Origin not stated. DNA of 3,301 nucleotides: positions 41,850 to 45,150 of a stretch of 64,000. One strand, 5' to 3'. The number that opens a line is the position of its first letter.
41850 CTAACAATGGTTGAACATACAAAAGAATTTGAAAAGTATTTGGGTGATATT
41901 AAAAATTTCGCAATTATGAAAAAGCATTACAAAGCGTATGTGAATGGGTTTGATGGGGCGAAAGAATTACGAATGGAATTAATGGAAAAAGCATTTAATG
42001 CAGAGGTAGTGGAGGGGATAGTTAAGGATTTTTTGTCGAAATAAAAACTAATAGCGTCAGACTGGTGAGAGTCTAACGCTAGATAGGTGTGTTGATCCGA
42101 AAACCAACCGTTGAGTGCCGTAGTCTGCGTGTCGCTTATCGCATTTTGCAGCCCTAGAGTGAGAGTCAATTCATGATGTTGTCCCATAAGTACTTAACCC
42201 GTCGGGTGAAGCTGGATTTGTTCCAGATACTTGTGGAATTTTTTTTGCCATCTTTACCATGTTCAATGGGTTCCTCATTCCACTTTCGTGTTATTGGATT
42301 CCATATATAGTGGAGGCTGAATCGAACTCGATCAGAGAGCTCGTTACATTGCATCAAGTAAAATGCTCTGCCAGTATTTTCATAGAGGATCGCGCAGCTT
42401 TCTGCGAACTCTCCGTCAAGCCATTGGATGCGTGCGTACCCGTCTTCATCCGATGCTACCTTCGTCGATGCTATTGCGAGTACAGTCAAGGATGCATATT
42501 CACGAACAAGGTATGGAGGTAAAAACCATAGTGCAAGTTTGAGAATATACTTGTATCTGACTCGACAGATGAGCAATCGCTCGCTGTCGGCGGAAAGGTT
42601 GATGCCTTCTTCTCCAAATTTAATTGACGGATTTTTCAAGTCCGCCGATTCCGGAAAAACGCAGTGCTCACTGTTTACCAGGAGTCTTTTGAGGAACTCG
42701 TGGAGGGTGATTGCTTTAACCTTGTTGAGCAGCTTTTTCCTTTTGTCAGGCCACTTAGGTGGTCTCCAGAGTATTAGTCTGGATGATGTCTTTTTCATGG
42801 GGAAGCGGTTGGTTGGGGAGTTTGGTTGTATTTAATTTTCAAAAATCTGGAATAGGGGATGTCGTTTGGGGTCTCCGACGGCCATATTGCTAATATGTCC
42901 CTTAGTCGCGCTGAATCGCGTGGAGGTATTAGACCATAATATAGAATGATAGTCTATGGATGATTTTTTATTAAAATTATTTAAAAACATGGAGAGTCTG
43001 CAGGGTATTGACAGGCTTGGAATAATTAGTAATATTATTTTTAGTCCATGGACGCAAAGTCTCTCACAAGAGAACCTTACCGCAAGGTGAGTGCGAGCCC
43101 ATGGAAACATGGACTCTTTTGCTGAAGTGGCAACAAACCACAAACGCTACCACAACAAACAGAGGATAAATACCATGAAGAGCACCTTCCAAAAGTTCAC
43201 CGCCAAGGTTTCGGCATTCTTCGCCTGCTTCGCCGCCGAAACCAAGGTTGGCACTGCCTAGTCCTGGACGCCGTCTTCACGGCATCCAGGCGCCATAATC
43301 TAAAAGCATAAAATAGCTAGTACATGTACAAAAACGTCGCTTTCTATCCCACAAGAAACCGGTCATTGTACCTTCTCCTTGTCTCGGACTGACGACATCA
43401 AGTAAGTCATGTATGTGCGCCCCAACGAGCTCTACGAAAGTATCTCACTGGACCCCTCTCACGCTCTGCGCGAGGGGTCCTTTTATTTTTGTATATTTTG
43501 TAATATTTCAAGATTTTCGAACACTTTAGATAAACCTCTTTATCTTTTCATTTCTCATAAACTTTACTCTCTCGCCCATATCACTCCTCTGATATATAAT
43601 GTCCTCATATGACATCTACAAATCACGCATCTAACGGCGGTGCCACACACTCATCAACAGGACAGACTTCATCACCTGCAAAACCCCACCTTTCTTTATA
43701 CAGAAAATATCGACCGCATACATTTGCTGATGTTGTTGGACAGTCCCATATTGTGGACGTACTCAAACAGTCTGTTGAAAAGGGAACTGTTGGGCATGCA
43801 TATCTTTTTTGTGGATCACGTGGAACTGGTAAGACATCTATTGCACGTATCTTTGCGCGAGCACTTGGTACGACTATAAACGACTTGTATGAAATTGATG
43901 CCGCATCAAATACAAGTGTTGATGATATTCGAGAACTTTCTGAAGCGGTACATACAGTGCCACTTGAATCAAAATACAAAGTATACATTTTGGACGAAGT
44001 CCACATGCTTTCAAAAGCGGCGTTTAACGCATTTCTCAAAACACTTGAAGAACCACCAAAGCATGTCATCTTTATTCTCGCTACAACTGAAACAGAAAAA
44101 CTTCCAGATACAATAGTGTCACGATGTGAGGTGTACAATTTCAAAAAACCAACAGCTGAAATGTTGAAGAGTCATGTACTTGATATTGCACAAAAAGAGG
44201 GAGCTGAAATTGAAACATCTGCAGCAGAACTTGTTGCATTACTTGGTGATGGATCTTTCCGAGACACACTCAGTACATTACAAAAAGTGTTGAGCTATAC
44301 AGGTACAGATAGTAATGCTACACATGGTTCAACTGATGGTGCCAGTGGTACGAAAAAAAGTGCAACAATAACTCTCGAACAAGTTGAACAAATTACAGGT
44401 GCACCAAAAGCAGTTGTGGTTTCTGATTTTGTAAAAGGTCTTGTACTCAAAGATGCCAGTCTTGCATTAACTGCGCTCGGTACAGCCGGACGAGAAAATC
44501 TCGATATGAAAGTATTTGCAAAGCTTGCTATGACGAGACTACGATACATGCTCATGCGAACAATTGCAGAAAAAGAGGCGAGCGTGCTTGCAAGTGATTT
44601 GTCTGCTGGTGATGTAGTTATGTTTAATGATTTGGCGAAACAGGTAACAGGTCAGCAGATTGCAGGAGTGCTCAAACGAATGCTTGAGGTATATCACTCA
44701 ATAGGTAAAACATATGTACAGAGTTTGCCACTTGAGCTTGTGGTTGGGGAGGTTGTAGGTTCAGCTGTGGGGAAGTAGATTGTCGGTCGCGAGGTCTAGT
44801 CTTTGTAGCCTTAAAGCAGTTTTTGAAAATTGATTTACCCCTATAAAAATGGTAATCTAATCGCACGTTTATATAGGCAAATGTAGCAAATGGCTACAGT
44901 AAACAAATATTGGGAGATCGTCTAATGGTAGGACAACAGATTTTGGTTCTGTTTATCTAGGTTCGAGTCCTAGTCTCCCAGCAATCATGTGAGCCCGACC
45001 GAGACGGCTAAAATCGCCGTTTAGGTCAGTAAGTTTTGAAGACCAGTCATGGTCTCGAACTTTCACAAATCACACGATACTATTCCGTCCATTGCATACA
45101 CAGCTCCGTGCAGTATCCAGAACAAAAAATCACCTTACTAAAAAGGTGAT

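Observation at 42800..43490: GC-rich, ORF-poor ~700-nt block upstream of dnaX ending in a strong terminator: candidate structured ncRNA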

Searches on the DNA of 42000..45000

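Call 77: search_with_rna_model(model_id=R1, source=window, start=42000, end=45000, filters=off, max_evalue=10, show_alignments=2)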
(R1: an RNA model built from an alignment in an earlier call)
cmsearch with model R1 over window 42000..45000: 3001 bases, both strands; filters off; matches with E-value up to 10: 18.
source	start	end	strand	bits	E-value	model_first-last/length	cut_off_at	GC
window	42616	42641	+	5.8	0.7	1-133/133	no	0.23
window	44327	44396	+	5.3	0.88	1-133/133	no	0.39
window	43921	43977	+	3.1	2.3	1-133/133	no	0.39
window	43469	43548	-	3.1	2.3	1-133/133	no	0.29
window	44441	44469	-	2.2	3.4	1-133/133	no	0.38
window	43006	43083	+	1.7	4.3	1-133/133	no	0.37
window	42729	42855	-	1.6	4.4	1-133/133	no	0.42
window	42678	42703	-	1.2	5.3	88-111/133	no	0.54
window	42270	42376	-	1.1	5.7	1-133/133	no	0.42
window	44264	44294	+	0.9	6.3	83-111/133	no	0.35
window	44792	44894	+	0.8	6.4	1-133/133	no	0.34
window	42909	42920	+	0.8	6.6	51-62/133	no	0.67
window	43652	43674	+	0.6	7.2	1-133/133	no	0.43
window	43154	43181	+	0.4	7.7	1-133/133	no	0.32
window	44713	44736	+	0.3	7.9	1-133/133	no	0.42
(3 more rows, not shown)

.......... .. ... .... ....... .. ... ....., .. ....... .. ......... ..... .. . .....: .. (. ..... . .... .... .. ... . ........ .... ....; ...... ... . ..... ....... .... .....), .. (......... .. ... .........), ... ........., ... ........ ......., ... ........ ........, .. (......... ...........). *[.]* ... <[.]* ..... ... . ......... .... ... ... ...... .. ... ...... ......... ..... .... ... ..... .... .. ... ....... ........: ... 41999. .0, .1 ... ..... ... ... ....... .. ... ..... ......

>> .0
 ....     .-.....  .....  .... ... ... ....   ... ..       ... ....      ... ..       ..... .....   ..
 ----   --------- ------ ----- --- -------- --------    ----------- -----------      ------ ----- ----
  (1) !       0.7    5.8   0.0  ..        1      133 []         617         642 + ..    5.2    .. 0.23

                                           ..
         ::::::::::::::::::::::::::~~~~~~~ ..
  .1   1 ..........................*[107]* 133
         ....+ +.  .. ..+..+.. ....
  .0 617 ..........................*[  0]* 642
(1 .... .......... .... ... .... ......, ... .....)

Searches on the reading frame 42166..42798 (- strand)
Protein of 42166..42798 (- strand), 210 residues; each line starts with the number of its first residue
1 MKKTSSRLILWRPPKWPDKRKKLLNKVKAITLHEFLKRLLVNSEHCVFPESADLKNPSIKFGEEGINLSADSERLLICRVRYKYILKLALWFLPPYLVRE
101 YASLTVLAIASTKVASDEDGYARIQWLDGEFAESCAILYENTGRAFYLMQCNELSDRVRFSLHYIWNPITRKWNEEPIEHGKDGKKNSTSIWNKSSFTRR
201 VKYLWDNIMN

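Call 43: search_protein_families(library=pfam, proteins=[window:42166-42798:-], max_evalue=1)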
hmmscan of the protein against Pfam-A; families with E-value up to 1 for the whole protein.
window:42166-42798:- (210 aa): 0 families

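Call 45: find_homologous_proteins(query=window:42166-42798:-, max_evalue=0.001)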
Query window:42166-42798:- (210 aa): 1 proteins with E <= 0.001 among 121 candidates.
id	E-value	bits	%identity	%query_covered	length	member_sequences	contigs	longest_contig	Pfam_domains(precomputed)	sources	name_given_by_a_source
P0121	7.7e-140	481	100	100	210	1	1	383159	-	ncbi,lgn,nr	ncbi:MAG: hypothetical protein K9M11_00175 [Candidatus Pacebacteria bacterium]|nr:hypothetical prote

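Call 46: search_protein_families(library=padloc, proteins=[window:42166-42798:-], max_evalue=1)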
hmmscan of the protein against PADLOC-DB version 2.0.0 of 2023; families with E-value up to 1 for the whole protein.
window:42166-42798:- (210 aa): 0 families

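Call 80: predict_structure(protein=window:42166-42798:-)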
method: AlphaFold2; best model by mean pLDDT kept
length: 210 residues; sequences in the alignment: 1
mean_pLDDT: 40.4   pTM: 0.30
mean pLDDT of the five models: 40.4, 35.4, 32.0, 30.8, 30.5
residues with pLDDT >= 90: 0; 70-90: 0; 50-70: 25; < 50: 185
segments of 3 or more residues with pLDDT < 50: 1-17, 19-121, 146-149, 159-182, 184-210
pLDDT, mean of each block of 10 residues (from residue 1): 37 36 37 42 34 31 30 32 40 44 46 43 49 51 49 50 40 34 38 41 43
secondary structure, 60 per line:
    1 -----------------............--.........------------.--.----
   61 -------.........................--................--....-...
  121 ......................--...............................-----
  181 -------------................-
elements in order: H18-29 H32-40 H68-92 H95-110 H113-116 H118-142 H145-175 H194-209

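Call 81: search_protein_representatives(protein=window:42166-42798:-)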
Query: 210 residues. Proteins with E-value up to 0.001 (for the whole library): 4; up to 1e-10: 4; up to 1e-30: 3. The best 4 are listed.
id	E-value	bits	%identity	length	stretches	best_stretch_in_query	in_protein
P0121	2.5e-140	481.4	100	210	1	1-210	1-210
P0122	1.3e-39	152.3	47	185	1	1-175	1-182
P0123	4.7e-35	137.4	50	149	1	27-174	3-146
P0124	1.3e-12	64.0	36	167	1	31-175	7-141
